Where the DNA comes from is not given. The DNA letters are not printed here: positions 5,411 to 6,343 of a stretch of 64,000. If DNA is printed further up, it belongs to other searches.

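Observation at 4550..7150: AT-rich islet encoding a TIR-domain protein with a novel C-terminal domain, an RHH antitoxin-like gene and a convergent DUF2971 gene: candidate undescribed defence/toxin module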

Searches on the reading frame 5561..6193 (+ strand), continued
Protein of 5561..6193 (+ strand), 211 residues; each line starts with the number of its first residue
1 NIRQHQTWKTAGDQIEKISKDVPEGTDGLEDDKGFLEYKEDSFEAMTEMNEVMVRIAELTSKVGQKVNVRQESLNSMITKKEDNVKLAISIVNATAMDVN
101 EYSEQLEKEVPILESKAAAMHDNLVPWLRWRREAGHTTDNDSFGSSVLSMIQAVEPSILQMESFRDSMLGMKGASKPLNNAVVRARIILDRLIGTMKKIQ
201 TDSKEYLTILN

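Call 63: find_related_loci(query=A7, collection=metagenome_contigs, flank=5000)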
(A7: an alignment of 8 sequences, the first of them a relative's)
Query A7 (385 aa) in metagenome_contigs; peptide patterns used: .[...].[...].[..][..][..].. (x = any residue, [..] = any of these).
521 stretches matched a pattern; 390 encode a relative of the query (tblastn E <= 1e-3); the best 80 are kept; 80 distinct loci.
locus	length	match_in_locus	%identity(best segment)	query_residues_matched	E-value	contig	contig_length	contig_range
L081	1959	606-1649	38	6-372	2e-81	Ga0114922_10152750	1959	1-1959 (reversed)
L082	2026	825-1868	38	9-378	5e-79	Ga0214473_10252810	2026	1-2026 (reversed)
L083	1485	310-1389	39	3-379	6e-80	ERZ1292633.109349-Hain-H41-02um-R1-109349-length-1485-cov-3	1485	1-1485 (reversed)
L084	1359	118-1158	38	9-377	3e-76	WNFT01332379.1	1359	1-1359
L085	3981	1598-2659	37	3-372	1e-64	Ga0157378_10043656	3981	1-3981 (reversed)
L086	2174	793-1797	36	8-357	2e-65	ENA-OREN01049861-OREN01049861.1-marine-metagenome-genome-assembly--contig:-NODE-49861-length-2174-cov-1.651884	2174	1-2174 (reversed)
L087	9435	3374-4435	33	6-378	1e-61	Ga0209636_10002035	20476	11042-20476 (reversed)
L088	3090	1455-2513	37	1-378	2e-61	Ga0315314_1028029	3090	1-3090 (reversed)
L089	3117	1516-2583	31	1-378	4e-51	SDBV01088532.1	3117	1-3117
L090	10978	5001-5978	29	7-363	4e-48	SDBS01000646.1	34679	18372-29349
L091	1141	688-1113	54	6-147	3e-49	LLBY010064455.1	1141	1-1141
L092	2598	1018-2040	33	9-360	1e-45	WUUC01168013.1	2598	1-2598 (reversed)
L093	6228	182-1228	29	6-372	3e-42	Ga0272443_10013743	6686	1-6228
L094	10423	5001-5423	46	7-147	2e-40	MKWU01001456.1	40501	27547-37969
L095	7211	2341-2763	46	7-147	2e-40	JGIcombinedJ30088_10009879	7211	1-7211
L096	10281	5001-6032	27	8-372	4e-40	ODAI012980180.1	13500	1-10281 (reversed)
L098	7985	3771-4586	32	1-288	4e-35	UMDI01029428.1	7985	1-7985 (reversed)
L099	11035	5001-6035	29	1-368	2e-33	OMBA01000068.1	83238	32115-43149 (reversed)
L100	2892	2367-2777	47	7-145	2e-32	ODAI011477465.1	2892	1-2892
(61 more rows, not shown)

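Call 66: search_protein_families(library=pfam, proteins=[L098:419-2425:+, L098:2422-3768:+, L098:5022-7985:+, L096:1814-4954:+, L096:6124-8808:+, L096:8759-10147:+, L096:956-1807:+, L099:1849-3081:-, L099:4112-4774:+], max_evalue=0.001)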
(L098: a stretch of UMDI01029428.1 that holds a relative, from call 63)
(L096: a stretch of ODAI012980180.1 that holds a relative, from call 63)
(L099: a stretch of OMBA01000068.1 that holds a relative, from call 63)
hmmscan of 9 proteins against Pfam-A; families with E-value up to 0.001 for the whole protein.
L098:419-2425:+ (668 aa): 2 families
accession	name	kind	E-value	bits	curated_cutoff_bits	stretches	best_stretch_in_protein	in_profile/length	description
PF02384.22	N6_Mtase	-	2.1e-52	178.8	20.4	1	173-485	3-279/311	N-6 DNA Methylase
PF12161.14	HsdM_N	-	6e-19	69.5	24.5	1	10-145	2-135/135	HsdM N-terminal domain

L098:2422-3768:+ (448 aa): 1 family
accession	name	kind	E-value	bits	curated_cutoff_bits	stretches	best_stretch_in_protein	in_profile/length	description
PF01420.25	Methylase_S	-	7e-14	52.8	22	1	50-185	28-160/168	Type I restriction modification DNA specificity domain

L098:5022-7985:+ (988 aa): 5 families
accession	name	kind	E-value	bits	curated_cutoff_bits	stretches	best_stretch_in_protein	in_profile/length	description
PF18766.7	SWI2_SNF2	-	6.7e-28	98.3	26.7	1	280-514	1-196/221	SWI2/SNF2 ATPase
PF04851.21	ResIII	-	6.5e-18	65.6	22.5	1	277-467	4-163/164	Type III restriction enzyme, res subunit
PF04313.20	HSDR_N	-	3.2e-17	63.5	25.1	1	10-211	3-197/198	Type I restriction enzyme R protein N terminus (HSDR_N)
PF22679.2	T1R_D3-like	-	8.9e-14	52.6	27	1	638-699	91-156/158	Type I restriction enzyme subunit R domain 3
PF00270.35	DEAD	-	5e-09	36.6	26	1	298-471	14-165/167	DEAD/DEAH box helicase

L096:1814-4954:+ (1046 aa): 6 families
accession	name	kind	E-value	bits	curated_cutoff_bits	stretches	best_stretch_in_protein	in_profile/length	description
PF11867.13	T1RH-like_C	-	1.4e-94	317.6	26.8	1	706-1023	11-328/329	Type I restriction enzyme HindI endonuclease subunit-like, C-terminal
PF18766.7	SWI2_SNF2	-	6.8e-74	248.7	26.7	1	265-513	1-218/221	SWI2/SNF2 ATPase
PF04313.20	HSDR_N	-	5.6e-35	121.4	25.1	1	10-207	2-197/198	Type I restriction enzyme R protein N terminus (HSDR_N)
PF04851.21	ResIII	-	4.4e-22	79.2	22.5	1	272-448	10-163/164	Type III restriction enzyme, res subunit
PF22679.2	T1R_D3-like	-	3.5e-20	73.4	27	1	590-678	66-156/158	Type I restriction enzyme subunit R domain 3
PF13588.12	HSDR_N_2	-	0.0002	21.8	25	0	105-183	5-82/110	Type I restriction enzyme R protein N terminus (HSDR_N)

L096:6124-8808:+ (894 aa): 5 families
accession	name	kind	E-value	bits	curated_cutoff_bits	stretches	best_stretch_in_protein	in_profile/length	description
PF07728.20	AAA_5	-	3.3e-12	47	22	1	689-786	50-139/139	AAA domain (dynein-related subfamily)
PF20720.3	nSTAND3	-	1.3e-06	28.6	27.2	1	479-526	12-66/155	Novel STAND NTPase 3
PF01695.23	IstB_IS21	-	2.7e-05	24.2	24.1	0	480-520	88-128/238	IstB-like ATP binding protein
PF00004.35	AAA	-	6.7e-05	23.8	21.2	0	487-508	1-22/131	ATPase family associated with various cellular activities (AAA)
PF02562.22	PhoH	-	7.1e-05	22.8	27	1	472-516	7-51/205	PhoH-like protein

L096:8759-10147:+ (462 aa): 1 family
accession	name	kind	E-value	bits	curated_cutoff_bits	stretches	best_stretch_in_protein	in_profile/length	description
PF10117.15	McrBC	-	6.8e-53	180.1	23.9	1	77-400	3-318/318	McrBC 5-methylcytosine restriction system component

L096:956-1807:+ (283 aa): 0 families

L099:1849-3081:- (410 aa): 3 families
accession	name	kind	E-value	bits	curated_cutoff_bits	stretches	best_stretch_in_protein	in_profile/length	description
PF00589.27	Phage_integrase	-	7.1e-25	88.2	27.1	1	214-391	25-168/172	Phage integrase family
PF14659.12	Phage_int_SAM_3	-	3.5e-09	37.2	22.6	1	85-138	5-57/58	Phage integrase, N-terminal SAM-like domain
PF22022.2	Phage_int_M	-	1.6e-07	31.9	27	1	85-174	4-91/96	Phage integrase central domain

L099:4112-4774:+ (220 aa): 2 families
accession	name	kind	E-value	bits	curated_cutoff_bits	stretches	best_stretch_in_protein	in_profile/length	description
PF10544.15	T5orf172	-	3.1e-11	44.1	20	1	9-106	1-100/101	T5orf172 domain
PF13455.12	MUG113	-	6.9e-08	33.4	22.3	1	23-104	1-71/73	Meiotically up-regulated gene 113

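Call 75: search_dna_similar(query=P0247, collection=plasmids, mode=protein, max_evalue=0.001, max_rows=25)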
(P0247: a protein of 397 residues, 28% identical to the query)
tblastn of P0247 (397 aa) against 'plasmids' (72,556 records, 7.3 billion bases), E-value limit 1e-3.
Records with a match: 162; places in all: 163; records where one place covers at least 80% of the query: 0.
Best place of each record, by identity: <60% 162.
By first word of the organism name: Enterococcus 131; Synechococcus 5; Rhodococcus 4; Nostoc 2; Priestia 2; Vagococcus 2; Calothrix 1; Rhizobium 1; Caulobacter 1; Chryseobacterium 1; and 12 more.
By predicted mobility (MOB-suite, as given by PLSDB): mobilizable 63; conjugative 58; non-mobilizable 41.
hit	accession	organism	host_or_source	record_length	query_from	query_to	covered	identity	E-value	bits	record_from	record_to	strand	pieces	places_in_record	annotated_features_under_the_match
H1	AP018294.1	Calothrix sp. NIES-4105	-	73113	7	186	45%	38.6%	1e-26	119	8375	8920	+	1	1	hypothetical protein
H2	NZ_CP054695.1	Nostoc edaphicum CCNP1411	-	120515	5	170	42%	39.8%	1e-24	114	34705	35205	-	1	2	hypothetical protein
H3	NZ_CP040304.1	Nostoc sp. TCL26-01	Leiosporoceros dussii,pure culture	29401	5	173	43%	38.8%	3e-24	112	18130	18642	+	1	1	hypothetical protein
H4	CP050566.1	Rhizobium leguminosarum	Lathyrus sativus,cell culture,root ...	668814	8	174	42%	36.8%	7e-22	105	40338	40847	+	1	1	hypothetical protein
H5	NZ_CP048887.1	Priestia megaterium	culture,agricultural soil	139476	1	169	43%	35.6%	2e-19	98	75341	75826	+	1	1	DUF4062 domain-containing protein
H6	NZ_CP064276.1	Priestia megaterium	cell culture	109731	1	169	43%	35.5%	8e-20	99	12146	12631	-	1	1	DUF4062 domain-containing protein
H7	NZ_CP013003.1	Caulobacter henricii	pond water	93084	1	174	44%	33.3%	2e-18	95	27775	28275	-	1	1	hypothetical protein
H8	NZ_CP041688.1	Chryseobacterium sp. SNU WT5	Rainbow trout,Whole genome ...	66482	8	171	41%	35.3%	4e-22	106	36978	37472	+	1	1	DUF4062 domain-containing protein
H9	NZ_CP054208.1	Rhodococcus qingshengii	cell culture,carbendazim contaminated ...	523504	1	191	48%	29.8%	1e-8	65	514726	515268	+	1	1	hypothetical protein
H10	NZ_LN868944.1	Salmonella enterica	Homo sapiens,feces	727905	1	170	43%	33.5%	2e-19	98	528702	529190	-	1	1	hypothetical protein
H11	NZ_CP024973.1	Amycolatopsis sp. TNS106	-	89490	1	194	49%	29.4%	1e-14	83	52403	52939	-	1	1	DUF4062 domain-containing protein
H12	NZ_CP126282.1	Curtobacterium sp. MCBD17_026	-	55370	1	174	44%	32.2%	2e-15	86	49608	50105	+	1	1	DUF4062 domain-containing protein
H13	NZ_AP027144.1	Methylocystis iwaonis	-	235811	1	144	36%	38.2%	2e-17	92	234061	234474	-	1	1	DUF4062 domain-containing protein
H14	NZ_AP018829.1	Asticcacaulis excentricus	Lemna minor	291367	6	165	40%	34.1%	3e-11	73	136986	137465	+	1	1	none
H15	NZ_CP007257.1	Rhodococcus erythropolis R138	Hydroponic pots with potatoes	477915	10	156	37%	35.9%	1e-10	71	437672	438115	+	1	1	DUF4062 domain-containing protein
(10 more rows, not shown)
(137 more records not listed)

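Call 103: fold_search(model_id=the predicted structure, library=viral)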
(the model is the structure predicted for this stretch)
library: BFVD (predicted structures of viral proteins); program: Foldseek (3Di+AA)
matches with E <= 10: 433; with E <= 0.001: 0
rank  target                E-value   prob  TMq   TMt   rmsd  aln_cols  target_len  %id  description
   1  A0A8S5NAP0            3.9e-02  0.93  0.34  0.08  35.6       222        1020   11  Minor tail protein [Siphoviridae sp. ctBmU27]
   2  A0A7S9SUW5            4.8e-02  0.80  0.30  0.17  29.7       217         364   11  (no name in the UniProt tables at hand)
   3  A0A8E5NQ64            8.2e-02  0.30  0.19  0.06  20.9       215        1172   10  (no name in the UniProt tables at hand)
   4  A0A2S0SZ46            1.0e-01  0.75  0.29  0.22  12.7       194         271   12  (no name in the UniProt tables at hand)
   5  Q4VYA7                1.0e-01  0.66  0.31  0.25  20.9       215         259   11  (no name in the UniProt tables at hand)
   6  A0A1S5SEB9            1.1e-01  0.38  0.21  0.12  25.8       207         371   11  (no name in the UniProt tables at hand)
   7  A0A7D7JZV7            1.7e-01  0.38  0.24  0.08  40.5       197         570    8  (no name in the UniProt tables at hand)
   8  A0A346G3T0            1.8e-01  0.82  0.33  0.36  10.7       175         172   12  (no name in the UniProt tables at hand)
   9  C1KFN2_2              1.9e-01  0.23  0.21  0.05  32.6       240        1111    7  Putative tail fibre protein [Lactobacillus phage Lb338-1]
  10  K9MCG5                2.1e-01  0.90  0.41  0.38  11.6       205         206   10  (no name in the UniProt tables at hand)
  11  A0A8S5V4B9            2.5e-01  0.41  0.22  0.25  12.5       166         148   14  Nucleoporin [Siphoviridae sp. ctNHg2]
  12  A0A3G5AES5            2.7e-01  0.84  0.38  0.15  10.7       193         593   12  Uncharacterized protein [Satyrvirus sp.]
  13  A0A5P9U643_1          2.7e-01  0.77  0.37  0.11   8.3       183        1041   12  (no name in the UniProt tables at hand)
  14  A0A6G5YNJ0            3.4e-01  0.54  0.31  0.31  13.2       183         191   12  (no name in the UniProt tables at hand)
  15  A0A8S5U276            3.4e-01  0.33  0.29  0.22  18.4       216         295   11  Minor capsid protein [Siphoviridae sp. ctqzz19]
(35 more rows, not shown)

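Call 105: find_encoding_contigs(protein=P0281, flank=6000, max_places=3)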
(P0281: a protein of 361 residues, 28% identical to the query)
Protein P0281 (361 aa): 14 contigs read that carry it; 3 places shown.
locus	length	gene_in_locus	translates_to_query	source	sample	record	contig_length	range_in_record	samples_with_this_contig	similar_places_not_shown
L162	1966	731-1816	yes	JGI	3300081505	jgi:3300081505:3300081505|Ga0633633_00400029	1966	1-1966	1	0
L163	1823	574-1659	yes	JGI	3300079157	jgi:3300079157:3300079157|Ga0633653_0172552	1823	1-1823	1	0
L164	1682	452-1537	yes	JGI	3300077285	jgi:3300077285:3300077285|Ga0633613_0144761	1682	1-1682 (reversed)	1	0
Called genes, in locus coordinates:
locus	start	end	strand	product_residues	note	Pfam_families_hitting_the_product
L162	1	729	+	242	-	?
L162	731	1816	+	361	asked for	PF01582:TIR (weak), PF13676:TIR_2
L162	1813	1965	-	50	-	?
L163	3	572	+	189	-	?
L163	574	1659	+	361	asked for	PF01582:TIR (weak), PF13676:TIR_2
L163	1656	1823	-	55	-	?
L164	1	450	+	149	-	?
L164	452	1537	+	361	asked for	PF01582:TIR (weak), PF13676:TIR_2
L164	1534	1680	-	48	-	?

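Call 106: find_encoding_contigs(protein=P0247, flank=6000, max_places=3)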
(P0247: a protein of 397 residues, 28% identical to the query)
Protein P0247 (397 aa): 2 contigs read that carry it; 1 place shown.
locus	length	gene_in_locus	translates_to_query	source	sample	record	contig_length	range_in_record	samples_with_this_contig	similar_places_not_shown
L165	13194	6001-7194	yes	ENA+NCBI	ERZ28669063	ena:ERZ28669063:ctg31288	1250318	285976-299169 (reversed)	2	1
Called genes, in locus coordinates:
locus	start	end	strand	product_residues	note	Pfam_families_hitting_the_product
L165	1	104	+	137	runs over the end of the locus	PF13186:SPASM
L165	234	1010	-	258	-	PF00106:adh_short, PF08659:KR (weak), PF13561:adh_short_C2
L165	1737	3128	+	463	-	PF01656:CbiA, PF13500:AAA_26, PF07685:GATase_3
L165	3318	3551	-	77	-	PF13378:MR_MLE_C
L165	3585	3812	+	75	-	-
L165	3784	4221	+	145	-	PF01850:PIN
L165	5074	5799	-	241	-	PF01182:Glucosamine_iso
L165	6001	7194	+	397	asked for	PF13271:DUF4062 (weak)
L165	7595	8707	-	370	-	PF13384:HTH_23, PF13551:HTH_29 (weak), PF13565:HTH_32, PF13358:DDE_3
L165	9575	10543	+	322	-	PF00490:ALAD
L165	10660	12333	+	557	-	PF02113:Peptidase_S13, PF13354:Beta-lactamase2 (faint)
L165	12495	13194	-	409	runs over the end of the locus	PF01261:AP_endonuc_2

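Call 108: search_protein_families(library=pfam, proteins=[L162:1-729:+, L162:1813-1965:-, L165:3585-3812:+], max_evalue=0.01)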
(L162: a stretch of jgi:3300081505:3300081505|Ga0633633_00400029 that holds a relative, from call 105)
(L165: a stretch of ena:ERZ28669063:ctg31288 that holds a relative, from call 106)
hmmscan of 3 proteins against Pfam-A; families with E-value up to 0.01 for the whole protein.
L162:1-729:+ (242 aa): 1 family
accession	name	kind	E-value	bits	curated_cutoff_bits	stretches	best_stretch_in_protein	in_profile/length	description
PF04055.27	Radical_SAM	-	1.2e-12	48.8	29.5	1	1-161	10-164/166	Radical SAM superfamily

L162:1813-1965:- (50 aa): 1 family
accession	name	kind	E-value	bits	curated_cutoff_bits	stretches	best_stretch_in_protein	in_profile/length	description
PF00830.24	Ribosomal_L28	-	0.004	17.6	27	0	1-36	18-59/60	Ribosomal L28 family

L165:3585-3812:+ (75 aa): 3 families
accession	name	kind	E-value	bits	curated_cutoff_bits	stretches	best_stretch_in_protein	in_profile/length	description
PF01402.27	RHH_1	-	0.00094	19.5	20.5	1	2-40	1-39/39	Ribbon-helix-helix protein, copG family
PF22513.2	FitA-like_RHH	-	0.0032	17.9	27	1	6-34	7-35/39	Antitoxin FitA-like, ribbon-helix-helix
PF07704.17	PSK_trans_fac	-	0.0071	17.7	28.3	1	13-44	12-43/82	Rv0623-like transcription factor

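Call 109: find_encoding_contigs(protein=P0290, flank=6000, max_places=2)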
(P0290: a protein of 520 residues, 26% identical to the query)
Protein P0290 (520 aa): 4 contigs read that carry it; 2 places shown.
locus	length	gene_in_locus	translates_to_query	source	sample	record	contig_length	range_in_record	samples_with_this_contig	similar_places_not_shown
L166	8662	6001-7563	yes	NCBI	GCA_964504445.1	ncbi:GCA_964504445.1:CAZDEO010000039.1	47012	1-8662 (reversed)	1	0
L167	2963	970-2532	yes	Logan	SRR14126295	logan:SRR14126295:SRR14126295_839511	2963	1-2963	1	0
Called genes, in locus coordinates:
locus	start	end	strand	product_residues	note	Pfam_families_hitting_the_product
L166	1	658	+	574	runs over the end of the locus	PF03109:ABC1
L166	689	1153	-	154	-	PF01252:Peptidase_A8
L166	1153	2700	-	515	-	PF23951:DUF7282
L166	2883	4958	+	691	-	PF01642:MM_CoA_mutase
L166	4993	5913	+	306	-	PF00583:Acetyltransf_1, PF13508:Acetyltransf_7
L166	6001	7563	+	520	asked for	PF18476:PIN_8, PF16289:PIN_12 (weak)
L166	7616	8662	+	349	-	?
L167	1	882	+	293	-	?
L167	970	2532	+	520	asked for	PF18476:PIN_8, PF16289:PIN_12 (weak)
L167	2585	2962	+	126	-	?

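Call 110: find_encoding_contigs(protein=P0254, flank=6000, max_places=2)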
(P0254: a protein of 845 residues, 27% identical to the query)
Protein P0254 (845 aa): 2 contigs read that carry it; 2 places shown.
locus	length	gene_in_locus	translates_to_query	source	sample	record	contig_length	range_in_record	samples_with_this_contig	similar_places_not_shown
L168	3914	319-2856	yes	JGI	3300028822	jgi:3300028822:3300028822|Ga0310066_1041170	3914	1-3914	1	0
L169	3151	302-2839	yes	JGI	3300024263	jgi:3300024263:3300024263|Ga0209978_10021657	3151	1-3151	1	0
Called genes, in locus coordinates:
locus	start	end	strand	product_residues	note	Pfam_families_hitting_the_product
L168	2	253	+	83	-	?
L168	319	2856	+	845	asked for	PF13175:AAA_15 (weak), PF13304:AAA_21, PF13175:AAA_15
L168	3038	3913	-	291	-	?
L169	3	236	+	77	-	?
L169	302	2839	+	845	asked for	PF13175:AAA_15 (weak), PF13304:AAA_21, PF13175:AAA_15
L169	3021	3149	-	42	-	?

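Call 111: find_encoding_contigs(protein=P0337, flank=6000, max_places=2)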
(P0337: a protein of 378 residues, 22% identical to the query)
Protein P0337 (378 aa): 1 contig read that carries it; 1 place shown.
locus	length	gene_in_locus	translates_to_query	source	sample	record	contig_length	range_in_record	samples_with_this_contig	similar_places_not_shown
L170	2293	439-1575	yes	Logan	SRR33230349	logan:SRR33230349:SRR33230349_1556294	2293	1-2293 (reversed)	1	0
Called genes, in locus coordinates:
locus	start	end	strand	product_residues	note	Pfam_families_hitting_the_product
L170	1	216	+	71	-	?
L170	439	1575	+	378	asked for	PF01582:TIR (weak), PF13676:TIR_2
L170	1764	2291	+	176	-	?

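Call 115: search_protein_families(library=pfam, proteins=[L087:2671-3186:-, L087:2144-2611:-, L087:4670-5638:+, L166:7616-8662:+, L090:6085-6348:+, L100:1213-2214:+], max_evalue=0.05)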
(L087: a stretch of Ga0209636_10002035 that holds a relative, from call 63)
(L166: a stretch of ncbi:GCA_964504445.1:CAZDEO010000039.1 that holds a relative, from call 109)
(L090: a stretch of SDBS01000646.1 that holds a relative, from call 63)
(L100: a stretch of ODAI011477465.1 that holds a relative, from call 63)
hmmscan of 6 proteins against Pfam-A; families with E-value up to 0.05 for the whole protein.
L087:2671-3186:- (171 aa): 0 families

L087:2144-2611:- (155 aa): 2 families
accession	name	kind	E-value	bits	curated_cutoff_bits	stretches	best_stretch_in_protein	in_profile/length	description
PF18742.7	DpnII-MboI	-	0.0036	17.3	27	1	41-106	31-99/150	REase_DpnII-MboI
PF13366.12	PDDEXK_3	-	0.035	14.9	22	0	66-89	53-77/117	PD-(D/E)XK nuclease superfamily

L087:4670-5638:+ (322 aa): 7 families
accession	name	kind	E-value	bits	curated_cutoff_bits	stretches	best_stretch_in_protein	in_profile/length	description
PF13240.11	Zn_Ribbon_1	-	1.7e-09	37.6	25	2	34-54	2-22/23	zinc-ribbon domain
PF12773.13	DZR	-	2.3e-09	37.7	27.3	1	7-52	1-45/45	Double zinc ribbon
PF17032.10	Zn_ribbon_15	-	1.1e-05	26.6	28.9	1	4-25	52-73/73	zinc-ribbon family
PF13248.11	Zn_ribbon_3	-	4.7e-05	23.2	27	1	33-53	4-24/26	zinc-ribbon domain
PF24463.1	DUF7577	-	0.00054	20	28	1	32-54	3-25/27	Domain of unknown function (DUF7577)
PF18912.6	DZR_2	-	0.011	16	27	0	4-37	21-55/56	Double zinc ribbon domain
PF24460.1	DUF7575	-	0.021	14.6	28.5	0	32-53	4-25/28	Domain of unknown function (DUF7575)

L166:7616-8662:+ (349 aa): 1 family
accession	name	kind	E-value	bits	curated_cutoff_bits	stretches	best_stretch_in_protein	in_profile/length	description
PF01642.28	MM_CoA_mutase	-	1.9e-145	485.8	22.1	1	41-349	1-311/512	Methylmalonyl-CoA mutase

L090:6085-6348:+ (87 aa): 0 families

L100:1213-2214:+ (334 aa): 1 family
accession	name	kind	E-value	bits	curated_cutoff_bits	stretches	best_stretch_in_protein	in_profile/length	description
PF23406.1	ZNF380_CC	-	0.0047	17.8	28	1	123-188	6-71/81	ZNF380 coiled-coil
